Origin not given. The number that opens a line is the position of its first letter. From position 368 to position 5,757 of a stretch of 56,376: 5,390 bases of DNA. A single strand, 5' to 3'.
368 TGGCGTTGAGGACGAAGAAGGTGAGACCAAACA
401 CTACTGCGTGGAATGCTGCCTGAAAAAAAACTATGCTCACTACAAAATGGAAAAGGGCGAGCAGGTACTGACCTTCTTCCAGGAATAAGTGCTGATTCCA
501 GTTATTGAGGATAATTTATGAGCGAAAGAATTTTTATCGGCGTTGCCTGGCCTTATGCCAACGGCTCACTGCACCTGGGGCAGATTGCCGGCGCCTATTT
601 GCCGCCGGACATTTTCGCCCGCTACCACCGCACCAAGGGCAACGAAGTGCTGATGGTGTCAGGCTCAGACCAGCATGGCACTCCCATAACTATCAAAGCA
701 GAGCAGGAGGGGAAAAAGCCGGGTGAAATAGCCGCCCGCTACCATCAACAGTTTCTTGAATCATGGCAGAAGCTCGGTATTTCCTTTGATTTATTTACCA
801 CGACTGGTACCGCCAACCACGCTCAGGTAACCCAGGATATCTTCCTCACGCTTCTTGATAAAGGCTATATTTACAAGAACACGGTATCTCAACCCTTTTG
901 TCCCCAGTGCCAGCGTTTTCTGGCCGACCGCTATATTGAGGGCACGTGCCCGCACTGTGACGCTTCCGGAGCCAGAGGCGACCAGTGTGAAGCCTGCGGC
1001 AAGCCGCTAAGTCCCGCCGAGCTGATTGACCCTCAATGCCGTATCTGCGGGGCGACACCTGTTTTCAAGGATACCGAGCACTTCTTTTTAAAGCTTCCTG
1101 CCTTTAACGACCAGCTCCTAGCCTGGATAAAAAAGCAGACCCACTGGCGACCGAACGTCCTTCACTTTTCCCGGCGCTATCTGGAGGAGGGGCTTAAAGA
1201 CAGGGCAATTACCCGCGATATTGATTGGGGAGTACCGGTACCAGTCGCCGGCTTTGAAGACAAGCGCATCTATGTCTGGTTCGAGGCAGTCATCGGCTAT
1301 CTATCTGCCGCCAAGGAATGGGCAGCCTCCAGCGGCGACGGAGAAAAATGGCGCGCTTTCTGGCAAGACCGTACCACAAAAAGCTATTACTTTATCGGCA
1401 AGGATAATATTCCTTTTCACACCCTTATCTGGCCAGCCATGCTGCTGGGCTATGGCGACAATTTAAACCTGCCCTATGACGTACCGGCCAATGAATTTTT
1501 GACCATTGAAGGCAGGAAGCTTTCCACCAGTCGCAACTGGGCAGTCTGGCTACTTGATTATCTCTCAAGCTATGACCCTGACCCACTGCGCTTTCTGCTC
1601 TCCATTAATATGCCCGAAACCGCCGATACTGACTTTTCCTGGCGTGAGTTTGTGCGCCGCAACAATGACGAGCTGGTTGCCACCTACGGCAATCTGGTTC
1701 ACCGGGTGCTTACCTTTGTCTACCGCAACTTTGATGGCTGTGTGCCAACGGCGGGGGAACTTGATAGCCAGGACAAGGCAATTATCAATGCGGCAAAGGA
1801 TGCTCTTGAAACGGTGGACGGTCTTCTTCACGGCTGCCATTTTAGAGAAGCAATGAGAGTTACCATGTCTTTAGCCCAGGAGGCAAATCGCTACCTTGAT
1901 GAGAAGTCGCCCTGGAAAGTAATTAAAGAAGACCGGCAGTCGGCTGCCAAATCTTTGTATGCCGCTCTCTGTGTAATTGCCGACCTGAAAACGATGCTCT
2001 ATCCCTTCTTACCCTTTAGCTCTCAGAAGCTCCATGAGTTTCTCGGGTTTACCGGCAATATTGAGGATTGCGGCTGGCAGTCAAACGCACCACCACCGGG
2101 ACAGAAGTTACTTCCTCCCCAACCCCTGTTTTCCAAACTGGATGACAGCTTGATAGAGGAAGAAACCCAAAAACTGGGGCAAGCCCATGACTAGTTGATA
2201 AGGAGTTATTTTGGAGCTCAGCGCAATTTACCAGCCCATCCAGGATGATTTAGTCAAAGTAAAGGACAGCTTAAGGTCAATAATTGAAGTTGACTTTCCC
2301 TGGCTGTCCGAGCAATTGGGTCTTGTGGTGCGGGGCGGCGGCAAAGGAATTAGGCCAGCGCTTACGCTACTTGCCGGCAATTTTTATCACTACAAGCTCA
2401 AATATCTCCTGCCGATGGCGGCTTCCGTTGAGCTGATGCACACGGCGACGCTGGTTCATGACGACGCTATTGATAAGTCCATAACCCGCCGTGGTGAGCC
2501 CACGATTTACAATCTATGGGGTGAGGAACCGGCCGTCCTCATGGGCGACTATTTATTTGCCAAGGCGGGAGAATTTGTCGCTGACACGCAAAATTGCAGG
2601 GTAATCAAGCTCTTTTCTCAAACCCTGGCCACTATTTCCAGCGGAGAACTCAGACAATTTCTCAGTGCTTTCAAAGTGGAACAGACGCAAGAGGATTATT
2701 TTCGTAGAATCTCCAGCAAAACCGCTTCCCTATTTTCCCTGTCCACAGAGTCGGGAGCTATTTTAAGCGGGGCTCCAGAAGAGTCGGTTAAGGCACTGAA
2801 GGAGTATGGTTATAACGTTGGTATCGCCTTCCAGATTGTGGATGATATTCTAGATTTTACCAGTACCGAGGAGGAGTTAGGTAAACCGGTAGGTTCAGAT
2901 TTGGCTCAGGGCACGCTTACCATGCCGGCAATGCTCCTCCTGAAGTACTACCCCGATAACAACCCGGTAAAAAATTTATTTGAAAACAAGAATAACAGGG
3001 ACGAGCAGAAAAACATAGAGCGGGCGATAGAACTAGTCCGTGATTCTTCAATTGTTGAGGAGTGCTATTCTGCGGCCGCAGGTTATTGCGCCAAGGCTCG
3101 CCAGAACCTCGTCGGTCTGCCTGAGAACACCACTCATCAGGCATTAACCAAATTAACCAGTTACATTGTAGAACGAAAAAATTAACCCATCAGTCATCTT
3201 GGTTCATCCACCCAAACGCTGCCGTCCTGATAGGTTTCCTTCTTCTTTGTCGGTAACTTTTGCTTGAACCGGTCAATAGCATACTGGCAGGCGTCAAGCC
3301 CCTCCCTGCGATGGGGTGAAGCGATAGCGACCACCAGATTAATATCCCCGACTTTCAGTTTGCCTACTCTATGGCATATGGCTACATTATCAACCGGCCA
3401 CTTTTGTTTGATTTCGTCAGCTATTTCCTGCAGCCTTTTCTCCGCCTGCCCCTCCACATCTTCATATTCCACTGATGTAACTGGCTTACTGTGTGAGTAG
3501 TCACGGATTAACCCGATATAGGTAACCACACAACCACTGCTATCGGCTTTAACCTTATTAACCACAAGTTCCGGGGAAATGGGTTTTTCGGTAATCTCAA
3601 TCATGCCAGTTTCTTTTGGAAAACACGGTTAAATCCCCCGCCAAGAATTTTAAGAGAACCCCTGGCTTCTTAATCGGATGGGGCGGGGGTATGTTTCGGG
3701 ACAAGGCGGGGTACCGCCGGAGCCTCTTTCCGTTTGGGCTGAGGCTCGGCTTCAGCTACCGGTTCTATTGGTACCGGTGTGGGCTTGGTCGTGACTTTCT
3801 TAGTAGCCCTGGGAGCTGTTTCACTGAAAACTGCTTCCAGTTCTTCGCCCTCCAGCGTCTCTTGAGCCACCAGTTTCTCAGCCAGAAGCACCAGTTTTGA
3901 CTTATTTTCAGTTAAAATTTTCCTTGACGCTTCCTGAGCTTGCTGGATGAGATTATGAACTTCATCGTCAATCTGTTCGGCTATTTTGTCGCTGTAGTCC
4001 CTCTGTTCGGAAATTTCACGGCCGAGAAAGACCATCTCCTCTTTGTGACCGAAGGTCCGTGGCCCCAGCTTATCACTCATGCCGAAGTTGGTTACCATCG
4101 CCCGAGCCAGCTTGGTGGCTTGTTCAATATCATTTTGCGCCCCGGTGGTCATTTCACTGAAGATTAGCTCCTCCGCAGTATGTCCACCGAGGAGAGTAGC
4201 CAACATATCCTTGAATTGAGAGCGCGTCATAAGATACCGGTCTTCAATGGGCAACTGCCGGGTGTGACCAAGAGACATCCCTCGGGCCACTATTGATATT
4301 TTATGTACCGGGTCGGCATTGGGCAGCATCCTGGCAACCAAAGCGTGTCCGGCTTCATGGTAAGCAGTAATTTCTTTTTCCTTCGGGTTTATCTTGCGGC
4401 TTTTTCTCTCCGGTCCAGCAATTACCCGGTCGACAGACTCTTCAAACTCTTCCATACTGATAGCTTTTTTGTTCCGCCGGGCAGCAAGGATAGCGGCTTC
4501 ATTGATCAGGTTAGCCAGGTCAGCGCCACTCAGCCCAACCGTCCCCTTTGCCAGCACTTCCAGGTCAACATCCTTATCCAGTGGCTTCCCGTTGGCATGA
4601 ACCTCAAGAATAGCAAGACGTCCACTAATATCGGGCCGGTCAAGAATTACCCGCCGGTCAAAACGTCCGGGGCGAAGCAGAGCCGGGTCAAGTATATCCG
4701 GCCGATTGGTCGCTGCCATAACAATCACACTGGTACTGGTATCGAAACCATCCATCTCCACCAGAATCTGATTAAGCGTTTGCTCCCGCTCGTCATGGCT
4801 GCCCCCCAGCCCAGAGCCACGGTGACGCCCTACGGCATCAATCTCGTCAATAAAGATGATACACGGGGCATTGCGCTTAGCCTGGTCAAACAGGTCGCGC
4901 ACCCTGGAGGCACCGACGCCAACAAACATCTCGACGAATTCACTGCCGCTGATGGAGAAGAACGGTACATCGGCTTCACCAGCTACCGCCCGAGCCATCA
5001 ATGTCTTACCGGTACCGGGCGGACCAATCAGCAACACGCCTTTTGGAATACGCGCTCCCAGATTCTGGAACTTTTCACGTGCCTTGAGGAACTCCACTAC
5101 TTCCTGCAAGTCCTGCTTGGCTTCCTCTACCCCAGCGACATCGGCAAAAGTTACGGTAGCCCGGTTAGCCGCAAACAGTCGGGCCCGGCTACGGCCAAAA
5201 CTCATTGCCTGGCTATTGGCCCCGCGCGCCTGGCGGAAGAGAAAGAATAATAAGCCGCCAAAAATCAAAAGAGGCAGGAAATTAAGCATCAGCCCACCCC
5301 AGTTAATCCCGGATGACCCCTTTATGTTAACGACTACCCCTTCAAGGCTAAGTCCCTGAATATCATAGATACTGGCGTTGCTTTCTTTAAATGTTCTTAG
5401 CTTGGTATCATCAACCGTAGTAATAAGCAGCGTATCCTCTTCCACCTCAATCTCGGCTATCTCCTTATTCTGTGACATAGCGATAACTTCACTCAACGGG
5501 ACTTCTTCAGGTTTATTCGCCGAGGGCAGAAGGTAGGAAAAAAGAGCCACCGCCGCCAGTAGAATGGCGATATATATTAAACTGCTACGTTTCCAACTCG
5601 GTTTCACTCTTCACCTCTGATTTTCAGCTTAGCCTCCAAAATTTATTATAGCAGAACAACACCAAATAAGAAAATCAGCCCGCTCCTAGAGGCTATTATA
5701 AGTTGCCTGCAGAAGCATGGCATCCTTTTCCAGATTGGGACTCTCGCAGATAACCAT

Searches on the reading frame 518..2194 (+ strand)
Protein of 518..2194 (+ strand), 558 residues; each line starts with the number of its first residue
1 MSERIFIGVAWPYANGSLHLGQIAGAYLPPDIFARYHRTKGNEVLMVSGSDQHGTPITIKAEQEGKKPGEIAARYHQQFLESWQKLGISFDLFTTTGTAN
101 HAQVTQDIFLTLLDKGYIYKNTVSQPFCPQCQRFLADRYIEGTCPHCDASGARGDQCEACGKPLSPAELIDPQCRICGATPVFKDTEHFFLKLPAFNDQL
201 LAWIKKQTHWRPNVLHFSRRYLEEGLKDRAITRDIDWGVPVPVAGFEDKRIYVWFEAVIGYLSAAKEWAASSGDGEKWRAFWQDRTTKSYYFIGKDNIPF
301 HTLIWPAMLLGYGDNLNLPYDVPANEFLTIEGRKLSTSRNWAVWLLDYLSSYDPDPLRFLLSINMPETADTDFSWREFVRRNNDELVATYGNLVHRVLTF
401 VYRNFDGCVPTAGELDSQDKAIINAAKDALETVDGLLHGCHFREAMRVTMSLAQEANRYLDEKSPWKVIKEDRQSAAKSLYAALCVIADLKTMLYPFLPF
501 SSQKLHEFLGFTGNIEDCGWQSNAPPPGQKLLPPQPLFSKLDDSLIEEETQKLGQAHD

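Call 46: search_protein_families(library=pfam, proteins=[window:518-2194:+])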
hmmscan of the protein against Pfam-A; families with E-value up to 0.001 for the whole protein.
window:518-2194:+ (558 aa): 5 families
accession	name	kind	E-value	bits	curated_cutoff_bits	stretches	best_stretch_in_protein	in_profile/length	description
PF09334.17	tRNA-synt_1g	-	1.4e-156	521.6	20.1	1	6-398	2-391/391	tRNA synthetases class I (M)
PF00133.28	tRNA-synt_1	-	2.6e-22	79.6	22.7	1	10-248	30-250/414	tRNA synthetases class I (I, L, M and V)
PF19303.5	Anticodon_3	-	6.8e-16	58.9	23.5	1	409-554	1-148/152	Anticodon binding domain of methionyl tRNA ligase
PF01406.26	tRNA-synt_1e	-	6.4e-07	29.5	27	0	15-122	20-125/301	tRNA synthetases class I (C) catalytic domain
PF08264.19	Anticodon_1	-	7.1e-06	26.4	25.1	1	419-522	1-106/148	Anticodon-binding domain of tRNA ligase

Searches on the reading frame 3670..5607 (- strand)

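Call 46: search_protein_families(library=pfam, proteins=[window:3670-5607:-])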
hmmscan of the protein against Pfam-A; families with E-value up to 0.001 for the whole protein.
window:3670-5607:- (645 aa): 10 families
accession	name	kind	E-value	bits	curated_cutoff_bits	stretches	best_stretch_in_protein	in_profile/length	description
PF01434.24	Peptidase_M41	-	7.4e-70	235.1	29.9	1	406-593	3-191/191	Peptidase family M41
PF00004.35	AAA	-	4.3e-47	160.3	21.2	1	191-322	1-129/131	ATPase family associated with various cellular activities (AAA)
PF17862.7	AAA_lid_3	-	3e-15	55.9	27.2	1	346-390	1-45/45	AAA+ lid domain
PF06480.20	FtsH_ext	-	7.4e-09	36.2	25.5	1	10-77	2-76/103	FtsH Extracellular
PF07728.20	AAA_5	-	8.5e-06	26.3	22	1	190-310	1-135/139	AAA domain (dynein-related subfamily)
PF06068.19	TIP49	-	2.3e-05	24.2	23.8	1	188-225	50-89/347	TIP49 P-loop domain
PF05496.18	RuvB_N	-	5e-05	23.6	27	1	154-224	6-69/159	Holliday junction DNA helicase RuvB P-loop domain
PF13191.12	AAA_16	-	7.4e-05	23.7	32.6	0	185-212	21-48/167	AAA ATPase domain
PF13401.12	AAA_22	-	0.00021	22.1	27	0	191-215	8-35/130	AAA domain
PF13207.12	AAA_17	-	0.00097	19.9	27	0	194-244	1-50/136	AAA domain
